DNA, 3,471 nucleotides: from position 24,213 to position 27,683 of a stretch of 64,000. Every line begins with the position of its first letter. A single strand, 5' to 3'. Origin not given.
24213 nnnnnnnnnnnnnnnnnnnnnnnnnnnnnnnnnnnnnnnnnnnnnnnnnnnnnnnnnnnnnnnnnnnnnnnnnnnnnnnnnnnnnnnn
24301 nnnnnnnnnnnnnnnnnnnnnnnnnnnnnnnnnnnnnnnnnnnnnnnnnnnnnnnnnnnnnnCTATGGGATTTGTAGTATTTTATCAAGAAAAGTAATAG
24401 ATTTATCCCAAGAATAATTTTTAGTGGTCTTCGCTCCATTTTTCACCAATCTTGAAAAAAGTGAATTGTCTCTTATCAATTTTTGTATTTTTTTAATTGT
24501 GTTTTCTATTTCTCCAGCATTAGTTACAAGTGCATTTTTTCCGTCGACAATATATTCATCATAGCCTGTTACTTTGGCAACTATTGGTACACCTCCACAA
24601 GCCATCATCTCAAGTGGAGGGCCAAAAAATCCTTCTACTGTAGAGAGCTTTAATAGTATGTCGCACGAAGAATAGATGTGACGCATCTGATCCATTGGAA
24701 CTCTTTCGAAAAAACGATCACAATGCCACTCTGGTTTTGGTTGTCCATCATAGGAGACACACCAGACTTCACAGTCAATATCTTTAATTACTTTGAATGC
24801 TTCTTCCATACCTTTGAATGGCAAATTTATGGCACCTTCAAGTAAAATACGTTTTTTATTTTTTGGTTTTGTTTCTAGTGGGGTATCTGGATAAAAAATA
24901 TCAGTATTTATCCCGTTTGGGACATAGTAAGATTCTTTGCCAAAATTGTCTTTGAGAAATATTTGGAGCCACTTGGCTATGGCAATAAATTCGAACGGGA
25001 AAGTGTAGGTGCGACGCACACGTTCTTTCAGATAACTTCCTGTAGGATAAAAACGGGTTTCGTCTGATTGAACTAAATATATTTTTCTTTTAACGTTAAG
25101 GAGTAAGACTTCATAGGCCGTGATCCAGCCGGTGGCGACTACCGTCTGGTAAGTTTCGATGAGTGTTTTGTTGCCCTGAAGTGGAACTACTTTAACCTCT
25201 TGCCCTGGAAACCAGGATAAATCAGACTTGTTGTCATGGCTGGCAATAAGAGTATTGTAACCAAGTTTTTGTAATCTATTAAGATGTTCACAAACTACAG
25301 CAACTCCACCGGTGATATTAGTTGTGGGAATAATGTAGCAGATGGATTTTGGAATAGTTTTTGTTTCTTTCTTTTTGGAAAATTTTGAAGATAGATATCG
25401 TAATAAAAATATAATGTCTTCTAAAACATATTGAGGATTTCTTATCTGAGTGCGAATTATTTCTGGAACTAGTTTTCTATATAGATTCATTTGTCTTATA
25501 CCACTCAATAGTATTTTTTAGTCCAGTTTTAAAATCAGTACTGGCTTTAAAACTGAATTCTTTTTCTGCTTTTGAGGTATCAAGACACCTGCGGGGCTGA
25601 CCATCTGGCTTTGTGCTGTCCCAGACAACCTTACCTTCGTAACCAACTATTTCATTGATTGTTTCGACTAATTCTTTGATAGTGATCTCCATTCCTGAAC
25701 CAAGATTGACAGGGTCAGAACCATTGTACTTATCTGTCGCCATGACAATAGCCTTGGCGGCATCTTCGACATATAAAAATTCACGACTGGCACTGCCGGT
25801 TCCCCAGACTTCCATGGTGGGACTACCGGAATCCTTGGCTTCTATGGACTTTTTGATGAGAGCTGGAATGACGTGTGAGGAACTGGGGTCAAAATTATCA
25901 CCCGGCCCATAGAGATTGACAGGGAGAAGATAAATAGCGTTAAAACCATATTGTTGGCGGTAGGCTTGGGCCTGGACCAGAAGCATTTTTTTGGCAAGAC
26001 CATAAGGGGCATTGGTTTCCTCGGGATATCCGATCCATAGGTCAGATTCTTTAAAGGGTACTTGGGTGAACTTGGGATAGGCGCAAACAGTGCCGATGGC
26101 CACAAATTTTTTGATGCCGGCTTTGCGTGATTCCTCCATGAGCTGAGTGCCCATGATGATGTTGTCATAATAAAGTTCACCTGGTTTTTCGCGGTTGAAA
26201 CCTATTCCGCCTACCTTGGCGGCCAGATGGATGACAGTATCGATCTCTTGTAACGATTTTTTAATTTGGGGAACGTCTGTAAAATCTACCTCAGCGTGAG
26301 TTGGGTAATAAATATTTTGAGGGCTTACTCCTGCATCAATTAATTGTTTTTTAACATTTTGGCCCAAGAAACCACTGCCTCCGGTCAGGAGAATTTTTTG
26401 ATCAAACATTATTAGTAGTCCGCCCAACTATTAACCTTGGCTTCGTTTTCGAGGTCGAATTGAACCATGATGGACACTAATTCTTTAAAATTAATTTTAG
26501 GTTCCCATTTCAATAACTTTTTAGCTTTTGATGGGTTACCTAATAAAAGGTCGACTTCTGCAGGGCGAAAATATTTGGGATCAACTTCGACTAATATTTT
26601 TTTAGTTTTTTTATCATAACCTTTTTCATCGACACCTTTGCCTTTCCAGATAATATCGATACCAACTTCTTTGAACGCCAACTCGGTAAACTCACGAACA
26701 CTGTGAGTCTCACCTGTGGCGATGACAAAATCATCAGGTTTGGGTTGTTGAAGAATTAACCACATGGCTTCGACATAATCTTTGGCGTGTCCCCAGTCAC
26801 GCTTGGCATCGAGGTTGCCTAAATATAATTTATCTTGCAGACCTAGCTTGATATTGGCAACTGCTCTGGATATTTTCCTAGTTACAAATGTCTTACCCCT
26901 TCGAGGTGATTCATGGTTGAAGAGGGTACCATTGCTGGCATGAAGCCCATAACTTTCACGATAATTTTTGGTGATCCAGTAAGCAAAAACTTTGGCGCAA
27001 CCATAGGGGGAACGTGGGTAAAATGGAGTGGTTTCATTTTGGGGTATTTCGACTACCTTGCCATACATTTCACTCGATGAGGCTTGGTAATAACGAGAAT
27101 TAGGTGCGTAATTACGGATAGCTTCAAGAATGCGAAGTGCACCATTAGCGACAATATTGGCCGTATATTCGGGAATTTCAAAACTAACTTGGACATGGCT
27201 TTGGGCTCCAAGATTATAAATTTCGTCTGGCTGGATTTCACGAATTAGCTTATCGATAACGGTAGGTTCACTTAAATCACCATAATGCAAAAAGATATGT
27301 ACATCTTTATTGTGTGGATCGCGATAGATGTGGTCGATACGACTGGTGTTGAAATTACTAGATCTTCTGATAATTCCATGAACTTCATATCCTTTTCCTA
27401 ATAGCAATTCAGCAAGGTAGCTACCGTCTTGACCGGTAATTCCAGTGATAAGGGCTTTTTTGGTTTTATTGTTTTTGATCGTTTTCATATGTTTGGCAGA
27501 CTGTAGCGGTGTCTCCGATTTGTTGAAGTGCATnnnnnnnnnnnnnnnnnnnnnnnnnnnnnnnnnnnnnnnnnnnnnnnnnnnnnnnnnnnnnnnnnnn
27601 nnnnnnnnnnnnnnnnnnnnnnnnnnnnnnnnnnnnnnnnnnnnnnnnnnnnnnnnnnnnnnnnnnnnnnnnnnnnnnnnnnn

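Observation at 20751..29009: ABC-transporter-dependent glycan pathway with a 993-aa GT2, coiled-coil, GT2, GT4 candidate polymerase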

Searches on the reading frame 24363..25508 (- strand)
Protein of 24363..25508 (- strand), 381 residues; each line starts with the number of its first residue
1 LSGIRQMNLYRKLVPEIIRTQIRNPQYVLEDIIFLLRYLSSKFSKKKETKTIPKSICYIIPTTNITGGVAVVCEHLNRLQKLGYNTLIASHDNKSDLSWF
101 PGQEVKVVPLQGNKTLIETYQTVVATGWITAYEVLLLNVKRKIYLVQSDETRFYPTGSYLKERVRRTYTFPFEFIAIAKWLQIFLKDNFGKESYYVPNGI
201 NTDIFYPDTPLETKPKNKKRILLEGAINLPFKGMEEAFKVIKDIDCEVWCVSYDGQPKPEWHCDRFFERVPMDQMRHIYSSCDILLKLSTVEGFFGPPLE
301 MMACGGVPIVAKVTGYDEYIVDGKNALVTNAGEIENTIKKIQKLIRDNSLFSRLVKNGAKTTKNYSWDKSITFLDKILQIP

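Call 3: search_protein_families(library=pfam, proteins=[window:24363-25508:-], max_evalue=0.01)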
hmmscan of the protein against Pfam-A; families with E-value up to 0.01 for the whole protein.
window:24363-25508:- (381 aa): 3 families
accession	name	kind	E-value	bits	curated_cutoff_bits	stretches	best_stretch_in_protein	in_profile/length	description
PF00534.26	Glycos_transf_1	-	1.7e-15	57.4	26.4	1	266-360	77-171/172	Glycosyl transferases group 1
PF13524.12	Glyco_trans_1_2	-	6.2e-10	39.6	25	1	239-371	10-139/144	Glycosyl transferase-like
PF13692.12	Glyco_trans_1_4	-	8.2e-10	39.5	27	1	265-347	62-142/142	Glycosyl transferases group 1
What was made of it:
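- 24363..25490 (-): Stand-alone GT4 glycosyltransferase (375 aa), candidate adaptor GT. Glycos_transf_1, E 1.7e-15 (call 3).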

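Call 6: search_protein_families(library=ncbifam, proteins=[window:24363-25508:-], max_evalue=0.001)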
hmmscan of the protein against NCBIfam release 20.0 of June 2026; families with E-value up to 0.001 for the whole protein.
window:24363-25508:- (381 aa): 15 families
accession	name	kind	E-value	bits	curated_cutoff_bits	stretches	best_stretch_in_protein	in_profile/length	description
TIGR03999.1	thiol_BshA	equivalog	2.3e-10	39.9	273.7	1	272-371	263-363/375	N-acetyl-alpha-D-glucosaminyl L-malate synthase BshA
TIGR04047.1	MSMEG_0565_glyc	hypoth_equivalog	2.3e-09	36.8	259.85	1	270-370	265-363/373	MSMEG_0565 family glycosyltransferase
NF038229.1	Glyco4_Geo_Pelo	equivalog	1.3e-08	34.2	400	1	265-378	221-333/338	GPMC system family 4 glycosyltransferase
TIGR03449.1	mycothiol_MshA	equivalog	4.4e-08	32.4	462.5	1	265-375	287-397/406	D-inositol-3-phosphate glycosyltransferase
TIGR04063.1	stp3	hypoth_equivalog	3.7e-07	29.4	442.05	1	266-375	274-389/397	TIGR04063 family PEP-CTERM/XrtA system glycosyltransferase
NF047880.1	glyco_SdgA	exception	5.1e-07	28.6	800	1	279-378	387-487/488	serine-aspartate repeat adhesin O-glycosyltransferase SdgA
NF041876.1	EPS_EpsE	equivalog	2.7e-06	26.9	400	1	271-361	285-375/389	exopolysaccharide biosynthesis GT4 family glycosyltransferase EpsE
TIGR02149.1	glgA_Coryne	subfamily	4e-06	26.2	302.4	1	268-369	270-378/391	glycogen synthase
TIGR03088.1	stp2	hypoth_equivalog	3.1e-05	23.2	409.05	0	276-371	267-363/374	TIGR03088 family PEP-CTERM/XrtA system glycosyltransferase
TIGR02472.1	sucr_P_syn_N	equivalog_domain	0.00012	21.1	576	1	292-372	351-432/439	sucrose-phosphate synthase, putative, glycosyltransferase domain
NF053787.1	GlcN_PG_synth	equivalog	0.00018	20.5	480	1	270-374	250-352/361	N-acetylglucosaminyl phosphatidylglycerol synthase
NF007396.0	PRK09922.1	equivalog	0.00019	20.4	385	0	282-350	260-329/361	lipopolysaccharide 1,6-galactosyltransferase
NF049988.1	MGlcDAGSynMgs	equivalog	0.00022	20.7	400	1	273-370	281-376/398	alpha-monoglucosyldiacylglycerol synthase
TIGR02095.1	glgA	subfamily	0.00039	19.2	328.45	0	275-370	362-466/477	glycogen/starch synthase, ADP-glucose type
NF001898.0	PRK00654.1-1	equivalog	0.00088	18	603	0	276-372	363-466/477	glycogen synthase GlgA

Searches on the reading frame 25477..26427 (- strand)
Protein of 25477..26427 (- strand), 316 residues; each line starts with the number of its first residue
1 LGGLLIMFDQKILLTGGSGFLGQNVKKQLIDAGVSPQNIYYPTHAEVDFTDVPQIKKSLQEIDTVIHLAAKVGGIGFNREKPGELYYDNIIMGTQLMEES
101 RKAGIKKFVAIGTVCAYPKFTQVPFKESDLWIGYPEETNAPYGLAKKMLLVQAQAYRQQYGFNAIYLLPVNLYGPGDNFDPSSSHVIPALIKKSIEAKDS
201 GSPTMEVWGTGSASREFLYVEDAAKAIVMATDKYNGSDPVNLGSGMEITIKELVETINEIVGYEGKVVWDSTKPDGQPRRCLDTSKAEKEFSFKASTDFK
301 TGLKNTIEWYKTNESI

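Call 3: search_protein_families(library=pfam, proteins=[window:25477-26427:-], max_evalue=0.01)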
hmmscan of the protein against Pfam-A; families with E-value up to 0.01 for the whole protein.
window:25477-26427:- (316 aa): 6 families
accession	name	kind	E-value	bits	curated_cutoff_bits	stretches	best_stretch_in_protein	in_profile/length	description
PF01370.27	Epimerase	-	3.5e-53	180.9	20.9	1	12-243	1-240/240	NAD dependent epimerase/dehydratase family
PF16363.11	GDP_Man_Dehyd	-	2.1e-26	93.6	27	1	45-305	57-331/332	GDP-mannose 4,6 dehydratase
PF01073.25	3Beta_HSD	-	2.7e-12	46.7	22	1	14-233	2-231/280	3-beta hydroxysteroid dehydrogenase/isomerase family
PF02719.21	Polysacc_synt_2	-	3.2e-07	30.2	20.2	0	49-113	63-128/293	Polysaccharide biosynthesis protein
PF04321.23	RmlD_sub_bind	-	2.9e-05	23.7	27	1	11-70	2-60/287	RmlD substrate binding domain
PF13460.12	NAD_binding_10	-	0.00045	20.6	27.2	1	43-120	42-105/184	NAD(P)H-binding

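Call 6: search_protein_families(library=ncbifam, proteins=[window:25477-26427:-], max_evalue=0.001)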
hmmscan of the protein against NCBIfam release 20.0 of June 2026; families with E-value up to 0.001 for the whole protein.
window:25477-26427:- (316 aa): 19 families
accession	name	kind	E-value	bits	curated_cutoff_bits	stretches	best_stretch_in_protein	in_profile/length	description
NF047922.1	GDPFucSynFcl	equivalog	2.9e-84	283.1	500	1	10-314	3-305/308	GDP-L-fucose synthase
TIGR01181.1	dTDP_gluc_dehyt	equivalog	2.5e-30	105.6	365.1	1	45-315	55-316/321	dTDP-glucose 4,6-dehydratase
TIGR01179.1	galE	equivalog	1e-27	96.8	262.3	1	11-314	1-329/332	UDP-glucose 4-epimerase GalE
TIGR04180.1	EDH_00030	hypoth_equivalog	6.7e-24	84.5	475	1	48-273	57-268/297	NAD-dependent 4,6-dehydratase LegB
NF007490.0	PRK10084.1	subfamily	3.6e-19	69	649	1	139-314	164-338/361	dTDP-glucose 4,6-dehydratase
NF007956.0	PRK10675.1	subfamily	1.9e-16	60.1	394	1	59-311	69-330/338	UDP-glucose 4-epimerase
NF007582.0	PRK10217.1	equivalog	3.5e-15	56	698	1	135-315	153-336/355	dTDP-glucose 4,6-dehydratase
NF042422.1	oxyalk_red_OleD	equivalog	3.6e-15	56.2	580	1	11-235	2-219/329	2-alkyl-3-oxoalkanoate reductase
NF011728.1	PRK15181.1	equivalog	1.1e-13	51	760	1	51-314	80-341/348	Vi polysaccharide biosynthesis UDP-N-acetylglucosaminuronic acid C-4 epimerase TviC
TIGR02197.1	heptose_epim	equivalog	4.5e-12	45.7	274.6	1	54-311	58-314/316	ADP-glyceromanno-heptose 6-epimerase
TIGR03466.1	HpnA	hypoth_equivalog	1.5e-11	43.8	367.65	1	11-117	2-117/327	hopanoid-associated sugar epimerase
NF052578.1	StrlDmthSdmBMthl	equivalog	1e-09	38.6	600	1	44-263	47-247/328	sterol demethylase protein SdmB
NF042423.1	oxyalk_red_Shew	equivalog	5.5e-09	35.5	580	1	10-238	9-228/331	2-alkyl-3-oxoalkanoate reductase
TIGR02622.1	CDP_4_6_dhtase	equivalog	3.3e-08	33.1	278.45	0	232-312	247-332/352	CDP-glucose 4,6-dehydratase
NF043036.1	ErythonDh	equivalog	5.3e-08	32.4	325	1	46-264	58-269/321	D-erythronate dehydrogenase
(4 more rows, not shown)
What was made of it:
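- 25477..26409 (-): fcl-like GDP-L-fucose synthase family enzyme (3,5-epimerase/4-reductase). NCBIfam GDPFucSynFcl aligns full length at 283 bits, below the cut-off of 500 (call 6).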

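Call 60: search_solved_structures(query=window:25477-26409:-, max_evalue=1e-10, show_alignments=1)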
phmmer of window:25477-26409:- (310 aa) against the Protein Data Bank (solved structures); distinct sequences matched with E-value up to 1e-10: 74 (the best 60 are shown).
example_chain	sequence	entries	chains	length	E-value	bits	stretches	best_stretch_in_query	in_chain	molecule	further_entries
8du0_A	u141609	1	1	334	4.1e-61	210.3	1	4-299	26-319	GDP-L-fucose synthase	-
7ll6_A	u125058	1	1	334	4.9e-61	210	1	4-298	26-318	GDP-L-fucose synthase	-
1bsv_A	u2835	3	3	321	1.1e-59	205.5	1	2-308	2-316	PROTEIN (GDP-FUCOSE SYNTHETASE) | GDP-FUCOSE SYNTHETASE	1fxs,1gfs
1e7q_A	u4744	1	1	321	1.5e-59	205.1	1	2-308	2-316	GDP-FUCOSE SYNTHETASE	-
1e6u_A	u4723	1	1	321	2.1e-59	204.6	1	2-308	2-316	GDP-FUCOSE SYNTHETASE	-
1e7s_A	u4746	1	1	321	2.9e-59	204.2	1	2-308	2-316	GDP-FUCOSE SYNTHETASE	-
1bws_A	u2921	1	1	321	2.9e-59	204.2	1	2-308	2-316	PROTEIN (GDP-4-KETO-6-DEOXY-D-MANNOSE EPIMERASE/REDUCTASE)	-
1e7r_A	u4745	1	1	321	2e-58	201.4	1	2-308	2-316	GDP-FUCOSE SYNTHETASE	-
4b8w_A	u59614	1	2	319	4.3e-54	187.2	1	4-307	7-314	GDP-L-FUCOSE SYNTHASE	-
4b8z_A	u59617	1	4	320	4.4e-54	187.2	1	4-307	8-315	GDP-L-FUCOSE SYNTHASE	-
4e5y_A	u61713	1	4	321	5.1e-54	186.9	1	4-307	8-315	GDP-L-fucose synthase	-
4bkp_A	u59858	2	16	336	5.2e-54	186.9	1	4-307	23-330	GDP-L-FUCOSE SYNTHASE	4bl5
8ewu_A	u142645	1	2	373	6.6e-46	160.3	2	3-187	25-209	GDP-L-fucose synthase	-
7anh_A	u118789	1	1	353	8.4e-43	150.1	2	3-191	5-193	GDP-L-fucose synthase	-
6aqy_A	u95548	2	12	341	2.1e-37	132.4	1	3-307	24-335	gdp-l-fucose synthetase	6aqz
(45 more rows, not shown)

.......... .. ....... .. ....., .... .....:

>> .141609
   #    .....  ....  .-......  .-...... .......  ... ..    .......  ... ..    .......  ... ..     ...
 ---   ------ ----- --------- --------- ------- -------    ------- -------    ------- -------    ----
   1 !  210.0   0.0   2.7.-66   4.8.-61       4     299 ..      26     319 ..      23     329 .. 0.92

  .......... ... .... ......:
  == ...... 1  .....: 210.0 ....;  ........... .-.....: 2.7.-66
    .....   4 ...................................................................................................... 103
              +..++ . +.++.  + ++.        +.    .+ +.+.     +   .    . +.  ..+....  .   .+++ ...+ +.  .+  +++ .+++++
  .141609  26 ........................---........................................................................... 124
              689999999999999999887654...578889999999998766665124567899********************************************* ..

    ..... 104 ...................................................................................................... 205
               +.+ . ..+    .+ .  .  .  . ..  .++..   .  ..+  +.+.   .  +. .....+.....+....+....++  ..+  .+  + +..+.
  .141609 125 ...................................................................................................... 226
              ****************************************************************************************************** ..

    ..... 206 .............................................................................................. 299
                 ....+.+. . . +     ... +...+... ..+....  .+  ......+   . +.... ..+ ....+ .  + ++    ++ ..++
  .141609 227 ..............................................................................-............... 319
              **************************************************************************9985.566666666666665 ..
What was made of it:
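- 25477..26409 (-): All top PDB hits are GDP-L-fucose synthases, E 4e-61 (call 60).
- Checked: fcl-like: every top PDB hit is a GDP-L-fucose synthase, E 4e-61 (call 60).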

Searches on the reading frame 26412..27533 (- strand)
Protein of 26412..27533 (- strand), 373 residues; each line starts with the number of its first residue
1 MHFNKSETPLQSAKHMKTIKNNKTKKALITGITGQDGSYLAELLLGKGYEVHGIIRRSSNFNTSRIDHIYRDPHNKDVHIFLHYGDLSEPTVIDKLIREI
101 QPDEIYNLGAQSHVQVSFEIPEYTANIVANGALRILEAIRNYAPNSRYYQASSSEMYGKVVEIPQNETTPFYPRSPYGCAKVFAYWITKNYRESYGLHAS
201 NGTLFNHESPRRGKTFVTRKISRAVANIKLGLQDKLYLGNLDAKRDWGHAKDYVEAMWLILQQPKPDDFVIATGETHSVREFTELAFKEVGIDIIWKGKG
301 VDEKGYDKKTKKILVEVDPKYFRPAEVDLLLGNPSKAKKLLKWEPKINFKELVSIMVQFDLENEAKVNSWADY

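Call 3: search_protein_families(library=pfam, proteins=[window:26412-27533:-], max_evalue=0.01)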
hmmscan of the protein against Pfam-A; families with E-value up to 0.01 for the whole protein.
window:26412-27533:- (373 aa): 3 families
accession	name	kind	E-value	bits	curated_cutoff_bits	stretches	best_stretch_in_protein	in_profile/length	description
PF16363.11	GDP_Man_Dehyd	-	1.4e-154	515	27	1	28-356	1-332/332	GDP-mannose 4,6 dehydratase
PF01370.27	Epimerase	-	1.3e-75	254.4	20.9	1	27-272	1-240/240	NAD dependent epimerase/dehydratase family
PF04321.23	RmlD_sub_bind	-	5.3e-05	22.9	27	1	26-181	2-129/287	RmlD substrate binding domain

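Call 6: search_protein_families(library=ncbifam, proteins=[window:26412-27533:-], max_evalue=0.001)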
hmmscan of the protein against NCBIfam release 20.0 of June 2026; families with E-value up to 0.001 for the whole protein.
window:26412-27533:- (373 aa): 11 families
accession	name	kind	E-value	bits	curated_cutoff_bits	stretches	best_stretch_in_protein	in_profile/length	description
TIGR01472.1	gmd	equivalog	4.5e-177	588.3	415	1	25-362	1-340/342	GDP-mannose 4,6-dehydratase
TIGR01181.1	dTDP_gluc_dehyt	equivalog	1.5e-29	103.2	365.1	1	28-366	3-317/321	dTDP-glucose 4,6-dehydratase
TIGR04180.1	EDH_00030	hypoth_equivalog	2.3e-28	99.1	475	1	28-347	2-296/297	NAD-dependent 4,6-dehydratase LegB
TIGR02622.1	CDP_4_6_dhtase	equivalog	5.3e-20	71.9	278.45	1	24-197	4-174/352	CDP-glucose 4,6-dehydratase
TIGR01179.1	galE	equivalog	7.7e-19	67.7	262.3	1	27-348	2-312/332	UDP-glucose 4-epimerase GalE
NF007582.0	PRK10217.1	equivalog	1.1e-12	47.7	698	1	81-365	54-336/355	dTDP-glucose 4,6-dehydratase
NF007490.0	PRK10084.1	subfamily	7.7e-11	41.6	649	1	83-368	55-342/361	dTDP-glucose 4,6-dehydratase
NF043036.1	ErythonDh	equivalog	2e-10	40.4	325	1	26-191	2-163/321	D-erythronate dehydrogenase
NF007956.0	PRK10675.1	subfamily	4.2e-09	36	394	1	26-187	2-159/338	UDP-glucose 4-epimerase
NF011728.1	PRK15181.1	equivalog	1.5e-08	34.1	760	1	22-212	13-200/348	Vi polysaccharide biosynthesis UDP-N-acetylglucosaminuronic acid C-4 epimerase TviC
NF041015.1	UDPsulfquin_syn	equivalog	2.3e-05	23.6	575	1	26-158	2-149/384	UDP-sulfoquinovose synthase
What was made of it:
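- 26412..27488 (-): gmd, GDP-mannose 4,6-dehydratase. TIGR01472, 588 bits (cut-off 415) (call 6).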
